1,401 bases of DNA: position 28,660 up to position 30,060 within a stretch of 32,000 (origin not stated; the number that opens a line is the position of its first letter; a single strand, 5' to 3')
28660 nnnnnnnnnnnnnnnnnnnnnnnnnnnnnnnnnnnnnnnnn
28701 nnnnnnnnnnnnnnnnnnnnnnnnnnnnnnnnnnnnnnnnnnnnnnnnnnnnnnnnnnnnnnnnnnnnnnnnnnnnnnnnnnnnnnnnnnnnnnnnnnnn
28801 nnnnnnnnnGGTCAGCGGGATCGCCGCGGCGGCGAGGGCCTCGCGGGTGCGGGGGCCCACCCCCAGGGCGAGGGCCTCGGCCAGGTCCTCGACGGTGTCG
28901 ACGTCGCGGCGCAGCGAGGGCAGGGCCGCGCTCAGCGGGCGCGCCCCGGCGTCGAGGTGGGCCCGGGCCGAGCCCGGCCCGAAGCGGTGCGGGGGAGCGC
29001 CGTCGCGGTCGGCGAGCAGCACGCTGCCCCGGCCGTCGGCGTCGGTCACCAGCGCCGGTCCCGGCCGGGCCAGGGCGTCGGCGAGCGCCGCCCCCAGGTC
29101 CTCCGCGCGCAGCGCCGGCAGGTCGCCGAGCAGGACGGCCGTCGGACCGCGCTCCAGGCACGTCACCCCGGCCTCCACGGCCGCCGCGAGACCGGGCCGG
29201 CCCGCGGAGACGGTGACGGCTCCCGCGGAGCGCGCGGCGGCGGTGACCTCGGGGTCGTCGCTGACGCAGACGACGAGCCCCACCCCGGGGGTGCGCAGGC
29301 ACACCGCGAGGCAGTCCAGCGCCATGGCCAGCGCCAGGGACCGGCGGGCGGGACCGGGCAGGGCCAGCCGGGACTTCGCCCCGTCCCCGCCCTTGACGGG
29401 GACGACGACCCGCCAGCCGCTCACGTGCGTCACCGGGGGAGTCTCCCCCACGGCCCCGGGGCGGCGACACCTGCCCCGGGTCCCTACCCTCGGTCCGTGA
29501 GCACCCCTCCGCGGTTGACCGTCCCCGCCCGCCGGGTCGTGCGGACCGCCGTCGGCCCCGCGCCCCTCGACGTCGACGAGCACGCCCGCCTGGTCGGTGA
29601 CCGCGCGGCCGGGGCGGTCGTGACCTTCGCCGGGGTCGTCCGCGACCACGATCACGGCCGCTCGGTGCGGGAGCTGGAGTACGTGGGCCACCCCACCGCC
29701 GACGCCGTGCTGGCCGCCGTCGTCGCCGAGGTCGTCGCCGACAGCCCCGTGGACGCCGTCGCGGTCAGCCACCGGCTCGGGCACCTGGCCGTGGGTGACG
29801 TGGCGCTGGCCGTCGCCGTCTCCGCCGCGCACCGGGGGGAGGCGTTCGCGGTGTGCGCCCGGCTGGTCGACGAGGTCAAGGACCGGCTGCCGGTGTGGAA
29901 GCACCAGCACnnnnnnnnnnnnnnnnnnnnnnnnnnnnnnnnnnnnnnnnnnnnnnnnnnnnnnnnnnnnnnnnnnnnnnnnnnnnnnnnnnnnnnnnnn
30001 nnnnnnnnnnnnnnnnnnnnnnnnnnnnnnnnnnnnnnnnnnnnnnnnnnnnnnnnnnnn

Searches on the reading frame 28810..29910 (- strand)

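Call 68: search_protein_families(library=pfam, proteins=[window:28810-29910:-], max_evalue=0.01)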
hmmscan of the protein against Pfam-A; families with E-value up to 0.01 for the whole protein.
window:28810-29910:- (367 aa): 2 families
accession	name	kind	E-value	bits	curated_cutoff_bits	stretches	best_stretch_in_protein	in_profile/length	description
PF01983.22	CofC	-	2e-08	34.1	22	1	167-360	2-196/217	Guanylyl transferase CofC like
PF12804.13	NTP_transf_3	-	1.9e-05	25.4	27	1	207-305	36-138/160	MobA-like NTP transferase domain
